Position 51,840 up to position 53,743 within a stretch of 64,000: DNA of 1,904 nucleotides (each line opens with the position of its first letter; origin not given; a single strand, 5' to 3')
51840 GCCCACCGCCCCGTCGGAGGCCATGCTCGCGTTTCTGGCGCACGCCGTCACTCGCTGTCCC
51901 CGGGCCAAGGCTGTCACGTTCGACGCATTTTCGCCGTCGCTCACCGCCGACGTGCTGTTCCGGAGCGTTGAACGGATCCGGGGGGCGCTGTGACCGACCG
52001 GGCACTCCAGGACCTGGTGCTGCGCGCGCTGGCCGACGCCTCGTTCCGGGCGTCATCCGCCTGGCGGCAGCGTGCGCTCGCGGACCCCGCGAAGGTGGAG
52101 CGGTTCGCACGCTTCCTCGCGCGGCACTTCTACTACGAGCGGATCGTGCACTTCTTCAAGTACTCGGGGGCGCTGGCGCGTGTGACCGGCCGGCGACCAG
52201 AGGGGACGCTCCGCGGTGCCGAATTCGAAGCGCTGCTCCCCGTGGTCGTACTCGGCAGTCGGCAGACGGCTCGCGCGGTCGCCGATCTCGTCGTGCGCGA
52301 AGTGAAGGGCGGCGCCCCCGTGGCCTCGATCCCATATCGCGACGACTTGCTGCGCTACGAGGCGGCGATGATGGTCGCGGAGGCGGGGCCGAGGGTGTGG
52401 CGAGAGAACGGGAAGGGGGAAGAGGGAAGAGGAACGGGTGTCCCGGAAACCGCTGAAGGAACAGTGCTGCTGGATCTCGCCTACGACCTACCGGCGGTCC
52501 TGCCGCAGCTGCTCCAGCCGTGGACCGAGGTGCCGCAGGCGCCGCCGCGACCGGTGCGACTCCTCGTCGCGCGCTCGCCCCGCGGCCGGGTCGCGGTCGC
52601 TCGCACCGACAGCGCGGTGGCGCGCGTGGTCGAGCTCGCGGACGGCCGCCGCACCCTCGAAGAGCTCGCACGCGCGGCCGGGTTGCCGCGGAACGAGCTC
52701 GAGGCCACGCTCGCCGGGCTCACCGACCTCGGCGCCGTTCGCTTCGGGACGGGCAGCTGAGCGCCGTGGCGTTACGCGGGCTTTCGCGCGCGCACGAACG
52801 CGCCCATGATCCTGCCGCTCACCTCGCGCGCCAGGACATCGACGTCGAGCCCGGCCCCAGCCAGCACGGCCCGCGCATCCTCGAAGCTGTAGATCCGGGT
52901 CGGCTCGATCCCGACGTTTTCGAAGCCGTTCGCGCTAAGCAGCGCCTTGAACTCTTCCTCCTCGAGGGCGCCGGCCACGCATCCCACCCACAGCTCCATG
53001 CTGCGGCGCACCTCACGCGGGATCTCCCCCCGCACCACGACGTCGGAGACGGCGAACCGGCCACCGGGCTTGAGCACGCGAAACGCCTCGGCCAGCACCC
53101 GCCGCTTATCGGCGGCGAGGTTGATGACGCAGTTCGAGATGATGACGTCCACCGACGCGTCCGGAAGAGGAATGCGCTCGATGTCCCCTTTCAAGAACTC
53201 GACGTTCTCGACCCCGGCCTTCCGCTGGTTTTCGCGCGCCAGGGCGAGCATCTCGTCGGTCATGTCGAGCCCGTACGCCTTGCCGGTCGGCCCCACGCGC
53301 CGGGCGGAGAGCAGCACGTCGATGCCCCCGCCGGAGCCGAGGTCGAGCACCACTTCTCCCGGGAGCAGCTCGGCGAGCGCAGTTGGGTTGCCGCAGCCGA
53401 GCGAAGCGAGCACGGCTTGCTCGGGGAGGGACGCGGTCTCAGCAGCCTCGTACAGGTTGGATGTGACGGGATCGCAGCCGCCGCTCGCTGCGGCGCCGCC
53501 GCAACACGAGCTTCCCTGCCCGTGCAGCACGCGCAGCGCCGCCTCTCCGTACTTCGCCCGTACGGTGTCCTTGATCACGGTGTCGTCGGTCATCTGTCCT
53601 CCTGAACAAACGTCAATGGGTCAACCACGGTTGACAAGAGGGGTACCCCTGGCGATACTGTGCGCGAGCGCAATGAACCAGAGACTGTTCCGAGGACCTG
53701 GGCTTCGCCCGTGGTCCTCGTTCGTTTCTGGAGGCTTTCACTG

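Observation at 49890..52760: Candidate undescribed RiPP-type cassette: tandem Cys-His peptide, AKR-RRE fusion, DUF692/MNIO oxidase and RRE partner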

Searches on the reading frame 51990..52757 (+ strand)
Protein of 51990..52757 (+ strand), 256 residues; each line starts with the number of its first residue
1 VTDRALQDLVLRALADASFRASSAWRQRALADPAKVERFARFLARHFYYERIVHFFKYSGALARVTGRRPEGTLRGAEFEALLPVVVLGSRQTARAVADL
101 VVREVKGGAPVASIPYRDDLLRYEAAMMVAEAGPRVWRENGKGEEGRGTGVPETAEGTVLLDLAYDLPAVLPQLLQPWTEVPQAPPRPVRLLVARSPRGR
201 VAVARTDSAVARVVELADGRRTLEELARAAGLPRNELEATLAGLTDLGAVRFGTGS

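Call 3: search_protein_families(library=pfam, proteins=[window:51990-52757:+], max_evalue=0.01)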
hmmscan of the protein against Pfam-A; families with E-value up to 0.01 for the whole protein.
window:51990-52757:+ (256 aa): 2 families
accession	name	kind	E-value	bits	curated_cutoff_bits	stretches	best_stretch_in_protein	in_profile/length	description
PF22106.1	NGO1945_C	-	0.0014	19.4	27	1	164-231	8-74/93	NGO1945 C-terminal domain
PF12840.13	HTH_20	-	0.0078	16.6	27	0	216-251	13-49/51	Helix-turn-helix domain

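Call 4: search_protein_families(library=ncbifam, proteins=[window:51990-52757:+], max_evalue=0.01)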
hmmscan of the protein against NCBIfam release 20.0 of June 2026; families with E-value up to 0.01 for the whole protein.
window:51990-52757:+ (256 aa): 1 family
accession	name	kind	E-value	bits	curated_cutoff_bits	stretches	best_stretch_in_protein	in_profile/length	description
NF050149.1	RiPP_bind_ApyI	equivalog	7.2e-06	25.5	200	1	119-251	126-259/260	RiPP maturation protein ApyI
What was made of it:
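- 51990..52760 (+): MNIO partner protein of 256 aa: an N-terminal helical domain plus a C-terminal strand and three-helix (RRE-type) domain. Its start overlaps the MNIO stop (GTGA). NCBIfam ApyI E 7.2e-6 and PF22106 NGO1945_C E 1.4e-3 (calls 3, 4).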

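Call 33: search_solved_structures(query=A2, max_evalue=10, show_alignments=2)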
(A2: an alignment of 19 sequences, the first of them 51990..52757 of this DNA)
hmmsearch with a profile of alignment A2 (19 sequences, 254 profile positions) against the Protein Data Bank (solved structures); distinct sequences matched with E-value up to 10: 6.
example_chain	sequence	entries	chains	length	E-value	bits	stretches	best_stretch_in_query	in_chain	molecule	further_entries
1ri7_A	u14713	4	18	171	0.012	18.8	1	188-249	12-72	Putative transcriptional regulator | Putative HTH-type transcriptional regulator PH1519 | Uncharacterized HTH-type transcriptional regulator PH1519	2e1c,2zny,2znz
4czd_B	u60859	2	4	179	0.2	14.7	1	213-249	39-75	PUTATIVE TRANSCRIPTIONAL REGULATOR, ASNC FAMILY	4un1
7wdq_A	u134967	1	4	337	0.34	14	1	213-250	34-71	SAM-dependent MTHB methyltransferase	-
7wdw_A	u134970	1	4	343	0.35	14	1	213-250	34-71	DSYB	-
2vbw_A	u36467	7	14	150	0.56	13.3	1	214-248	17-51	TRANSCRIPTIONAL REGULATORY PROTEIN | PROBABLE TRANSCRIPTIONAL REGULATORY PROTEIN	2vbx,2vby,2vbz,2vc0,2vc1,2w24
2cyy_A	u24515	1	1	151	1.5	11.9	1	198-249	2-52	Putative HTH-type transcriptional regulator PH1519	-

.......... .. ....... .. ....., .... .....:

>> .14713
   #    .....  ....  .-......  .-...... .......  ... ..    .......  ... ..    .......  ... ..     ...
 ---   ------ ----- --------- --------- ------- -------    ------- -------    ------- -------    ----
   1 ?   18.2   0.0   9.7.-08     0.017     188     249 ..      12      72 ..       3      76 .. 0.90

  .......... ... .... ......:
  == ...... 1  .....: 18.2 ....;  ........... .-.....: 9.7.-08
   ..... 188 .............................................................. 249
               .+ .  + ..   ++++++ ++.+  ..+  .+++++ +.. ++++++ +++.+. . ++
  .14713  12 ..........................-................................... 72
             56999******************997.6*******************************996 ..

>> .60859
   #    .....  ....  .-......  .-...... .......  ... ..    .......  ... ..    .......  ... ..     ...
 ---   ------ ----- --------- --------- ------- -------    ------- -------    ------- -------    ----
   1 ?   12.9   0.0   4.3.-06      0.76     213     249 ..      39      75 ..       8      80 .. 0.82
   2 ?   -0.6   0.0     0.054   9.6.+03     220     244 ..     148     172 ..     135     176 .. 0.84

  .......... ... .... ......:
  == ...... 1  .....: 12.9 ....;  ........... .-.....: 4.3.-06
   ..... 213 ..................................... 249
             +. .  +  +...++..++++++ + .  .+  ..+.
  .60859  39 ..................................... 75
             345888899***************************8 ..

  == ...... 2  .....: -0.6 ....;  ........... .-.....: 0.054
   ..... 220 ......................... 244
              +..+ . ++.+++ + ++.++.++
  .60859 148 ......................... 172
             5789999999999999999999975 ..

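Call 49: find_homologous_proteins(query=window:51990-52757:+, max_evalue=0.001)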
Query window:51990-52757:+ (256 aa): 616 proteins with E <= 0.001 among 8000 candidates; the best 120 are listed.
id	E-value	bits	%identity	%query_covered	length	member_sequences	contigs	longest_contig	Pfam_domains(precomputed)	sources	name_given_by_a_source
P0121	6.7e-158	542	100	100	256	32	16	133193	-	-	-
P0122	1.6e-140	485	91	100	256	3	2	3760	-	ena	-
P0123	1.0e-129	449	83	100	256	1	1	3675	-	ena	-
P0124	1.1e-114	400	77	100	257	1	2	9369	-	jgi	jgi:hypothetical protein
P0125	3.2e-111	389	74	100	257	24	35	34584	-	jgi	-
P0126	1.2e-109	384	74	100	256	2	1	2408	-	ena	-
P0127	5.7e-109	381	73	100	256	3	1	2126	-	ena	-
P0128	1.2e-108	380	73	100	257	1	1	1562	-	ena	-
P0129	1.2e-108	380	73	100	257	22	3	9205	-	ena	-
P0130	1.3e-108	380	73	100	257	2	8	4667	-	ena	-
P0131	1.9e-108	380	73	100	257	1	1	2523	-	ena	-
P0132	2.3e-108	379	72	100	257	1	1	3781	-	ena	-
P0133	2.8e-108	379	72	100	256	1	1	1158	-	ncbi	-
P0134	4.2e-108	379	71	100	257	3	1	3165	-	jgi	jgi:hypothetical protein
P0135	6.7e-108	378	72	100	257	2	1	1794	-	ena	-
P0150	7.2e-106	371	71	100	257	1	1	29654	PF22106.2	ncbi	-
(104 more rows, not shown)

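Call 59: predict_structure(alignment_id=A4)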
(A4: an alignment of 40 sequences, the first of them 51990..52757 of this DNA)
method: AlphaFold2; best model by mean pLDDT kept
length: 256 residues; sequences in the alignment: 40
mean_pLDDT: 86.3   pTM: 0.82
mean pLDDT of the five models: 86.3, 85.3, 84.3, 81.5, 73.2
residues with pLDDT >= 90: 150; 70-90: 81; 50-70: 13; < 50: 12
segments of 3 or more residues with pLDDT < 50: 138-147
pLDDT, mean of each block of 10 residues (from residue 1): 87 93 87 91 93 77 81 91 93 94 82 83 92 63 46 91 95 89 94 87 92 93 93 94 92 62
secondary structure, 60 per line:
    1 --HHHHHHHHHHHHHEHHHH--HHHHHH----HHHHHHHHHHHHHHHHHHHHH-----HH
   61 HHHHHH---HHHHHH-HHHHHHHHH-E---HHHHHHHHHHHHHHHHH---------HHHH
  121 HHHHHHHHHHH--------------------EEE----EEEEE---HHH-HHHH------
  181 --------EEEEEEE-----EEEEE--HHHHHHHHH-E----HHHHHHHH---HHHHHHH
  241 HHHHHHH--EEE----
elements in order: H3-15 H17-20 H23-28 H33-53 H59-66 H70-75 H77-85 H91-107 H117-131 E152-154 E159-163 H171-174 E189-195 E201-205 H208-216 H223-230 H234-247 E250-252
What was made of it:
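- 51990..52760 (+): AlphaFold2 model with pLDDT 86.3 (call 59).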

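Call 64: fold_search(model_id=the predicted structure, library=pdb)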
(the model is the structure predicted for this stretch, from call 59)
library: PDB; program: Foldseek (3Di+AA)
matches with E <= 10: 254; with E <= 0.001: 3
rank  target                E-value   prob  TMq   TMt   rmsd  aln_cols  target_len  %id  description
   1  8hi7_A                1.0e-05  1.00  0.53  0.51   9.3       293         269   14  Crystal structure of a holoenzyme TglHI with two Fe irons for Pseudomonas syringae Peptidyl (S) 2-mercaptoglycine bios (released 2023-08-23)
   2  8hci_A                3.0e-05  1.00  0.53  0.51   8.5       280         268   15  Crystal structure of a holoenzyme Fe-free TglHI for Pseudomonas syringae Peptidyl (S) 2-mercaptoglycine biosynthesis (released 2023-08-23)
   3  3dee                  1.1e-04  1.00  0.51  0.63   5.3       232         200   14  CRYSTAL STRUCTURE OF A PUTATIVE REGULATORY PROTEIN INVOLVED IN TRANSCRIPTION (NGO1945) FROM NEISSERIA GONORRHOEAE FA 109 (released 2008-08-05)
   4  7vzq_A                3.3e-02  1.00  0.29  0.12   6.3       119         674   16  The structure of GdmN V24Y/G157A/R158A/G188R mutant in complex with carbamoyl adenylate intermediate (released 2022-11-16)
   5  7vzy_B                3.9e-02  1.00  0.29  0.12   6.3       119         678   16  The structure of GdmN complex with AMP and 20-O-methyl-19-chloroproansamitocin (released 2022-11-16)
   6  7vzu_A                3.9e-02  1.00  0.27  0.11   6.8       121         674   16  The structure of GdmN Y82F mutant (released 2022-11-16)
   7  7vx0_A                4.3e-02  1.00  0.27  0.11   6.8       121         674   16  The structure of GdmN complex with ATP (released 2022-11-16)
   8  7vyj_A                6.1e-02  0.99  0.27  0.11   6.8       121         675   16  The structure of GdmN in complex with carbamoyl adenylate intermediate (released 2022-11-16)
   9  7vzu_B                6.8e-02  1.00  0.30  0.12   6.0       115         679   15  The structure of GdmN Y82F mutant (released 2022-11-16)
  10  7vx0_B                7.1e-02  0.99  0.27  0.11   6.8       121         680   16  The structure of GdmN complex with ATP (released 2022-11-16)
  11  7vzq_B                9.7e-02  0.99  0.27  0.11   6.8       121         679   16  The structure of GdmN V24Y/G157A/R158A/G188R mutant in complex with carbamoyl adenylate intermediate (released 2022-11-16)
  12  7vzz_B                1.3e-01  0.99  0.29  0.12   6.2       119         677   15  The structure of GdmN in complex with the natural tetrahedral intermediate, carbamoyl adenylate, and 20-O-methyl-19-ch (released 2022-11-16)
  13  9s2t                  1.3e-01  0.97  0.25  0.11   5.1       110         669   14  Carbamoyl transferase NovN involved in Novobiocin biosynthesis (released 2025-07-30)
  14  7vyj_B                1.8e-01  0.97  0.27  0.11   6.8       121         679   16  The structure of GdmN in complex with carbamoyl adenylate intermediate (released 2022-11-16)
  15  5dnk_A                3.5e-01  0.20  0.25  0.14  18.1       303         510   11  The structure of PKMT1 from Rickettsia prowazekii in complex with AdoHcy (released 2016-08-10)
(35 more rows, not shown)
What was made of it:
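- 51990..52760 (+): Foldseek top hits are TglI 8hi7_A (E 1e-5), 8hci_A, and NGO1945 3dee (E 1.1e-4) (call 64).
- On MNIO (DUF692, PF05114) peptide-maturation system: Foldseek hits TglI at E 1e-5 and NGO1945 at E 1.1e-4 (calls 59, 64).
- Closest known: TglHI / pearlin pathway. Same: TglI is the closest structural match of the partner (E 1e-5, TM 0.53; call 64).
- Partner fold: matches TglI and NGO1945 (calls 59, 64).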

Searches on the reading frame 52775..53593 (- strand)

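Call 3: search_protein_families(library=pfam, proteins=[window:52775-53593:-], max_evalue=0.01)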
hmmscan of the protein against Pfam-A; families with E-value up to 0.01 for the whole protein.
window:52775-53593:- (273 aa): 18 families
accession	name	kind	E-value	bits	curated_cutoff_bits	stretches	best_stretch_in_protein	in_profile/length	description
PF13847.12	Methyltransf_31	-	3.9e-37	127.6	27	1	79-222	4-144/145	Methyltransferase domain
PF08241.18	Methyltransf_11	-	1.4e-24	87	21.2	1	83-181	1-94/95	Methyltransferase domain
PF13649.12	Methyltransf_25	-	1e-23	84.2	27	1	82-178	1-97/97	Methyltransferase domain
PF01209.24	Ubie_methyltran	-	2.5e-18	66.7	20.1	1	77-184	46-153/233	ubiE/COQ5 methyltransferase family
PF08242.18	Methyltransf_12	-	8.5e-14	52.5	30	1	83-180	1-98/98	Methyltransferase domain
PF13489.12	Methyltransf_23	-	1.9e-11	44.4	27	1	73-227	17-162/164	Methyltransferase domain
PF05148.21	Methyltransf_8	-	3.9e-08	33.9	27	1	134-190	109-164/219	Hypothetical methyltransferase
PF01135.25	PCMT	-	5.3e-08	33.3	20.3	1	72-180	67-169/210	Protein-L-isoaspartate(D-aspartate) O-methyltransferase (PCMT)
PF06325.19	PrmA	-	1.8e-07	31.4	22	1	77-186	160-262/296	Ribosomal protein L11 methyltransferase (PrmA)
PF05175.20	MTS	-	3.5e-07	30.5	23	1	80-182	33-138/170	Methyltransferase small domain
PF01170.24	UPF0020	-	2.8e-06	27.6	22.3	1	103-154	76-128/197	RMKL-like, methyltransferase domain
PF20922.3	Anamorsin_N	-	3.2e-06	27.4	27.1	1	125-197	33-103/163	Anamorsin, N-terminal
PF00891.24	Methyltransf_2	-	8.7e-06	25.7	22.3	1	80-225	64-210/210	O-methyltransferase domain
PF24675.1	NpmA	-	0.0025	17.6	60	1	80-146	25-94/214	16S rRNA (adenine(1408)-N(1))-methyltransferase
PF08704.16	GCD14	-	0.003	17.7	26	1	75-152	37-114/247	tRNA methyltransferase complex GCD14 subunit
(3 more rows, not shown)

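Call 4: search_protein_families(library=ncbifam, proteins=[window:52775-53593:-], max_evalue=0.01)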
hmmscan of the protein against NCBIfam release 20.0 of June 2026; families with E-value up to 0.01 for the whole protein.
window:52775-53593:- (273 aa): 64 families (the best 25 are shown)
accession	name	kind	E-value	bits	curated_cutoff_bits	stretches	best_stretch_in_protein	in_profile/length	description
NF008823.0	PRK11873.1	subfamily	1.4e-109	365.8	263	1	3-273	3-269/272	arsenite methyltransferase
NF041537.1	ArsM_AhpD_UU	exception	3.4e-56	190.5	510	1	3-229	9-227/345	arsenite methyltransferase/AhpD domain selenoprotein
NF047649.1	MTase_UXPK_star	exception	1.5e-52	178.4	460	1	3-230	9-229/283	methyltransferase/UXPK-star double selenoprotein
NF041536.1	ArsM_DUF2284_UU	exception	3e-50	170.9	575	1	43-229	41-227/459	arsenite methyltransferase/DUF2284 domain selenoprotein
NF040538.1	methyl_ArsM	equivalog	8.3e-47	160.1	500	2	142-230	165-256/356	arsinothricin biosynthesis methyltransferase ArsM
NF045667.1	MTase_DVU1556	equivalog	1.4e-29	103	155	1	72-229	16-165/213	DVU_1556 family methyltransferase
NF038099.1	AsSugarArsM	exception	4.1e-29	101.8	400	1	56-241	36-230/321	arsenosugar biosynthesis arsenite methyltransferase ArsM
NF040539.1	AST_met_ArsM_2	exception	4.9e-23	82.3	240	1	81-229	59-210/262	putative arsinothricin biosynthesis methyltransferase ArsM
TIGR02072.1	BioC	equivalog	8.2e-21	74.9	184.95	1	80-244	36-192/244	malonyl-ACP O-methyltransferase BioC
NF001240.0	PRK00216.1-1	equivalog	1.6e-18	66.7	378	1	74-183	59-169/251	bifunctional demethylmenaquinone methyltransferase/2-methoxy-6-polyprenyl-1,4-benzoquinol methylase UbiE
NF001244.0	PRK00216.1-5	equivalog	3e-17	62.7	216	1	77-186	47-157/236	bifunctional demethylmenaquinone methyltransferase/2-methoxy-6-polyprenyl-1,4-benzoquinol methylase UbiE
TIGR01934.1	MenG_MenH_UbiE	subfamily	4.5e-17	62.1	158.35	1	78-187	39-146/223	ubiquinone/menaquinone biosynthesis methyltransferase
NF052510.1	methyltran_MpqE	exception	1.1e-15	57.7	335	1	75-181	43-150/234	methyl-plastoquinone biosynthesis methyltransferase MpqE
NF043040.1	corrin_prot_MT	hypoth_equivalog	4.7e-15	55.6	180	1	76-193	38-158/216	corrinoid protein-associated methyltransferase CpaM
TIGR02752.1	MenG_heptapren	equivalog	1.3e-14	54.3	419.85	1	79-182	46-149/231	demethylmenaquinone methyltransferase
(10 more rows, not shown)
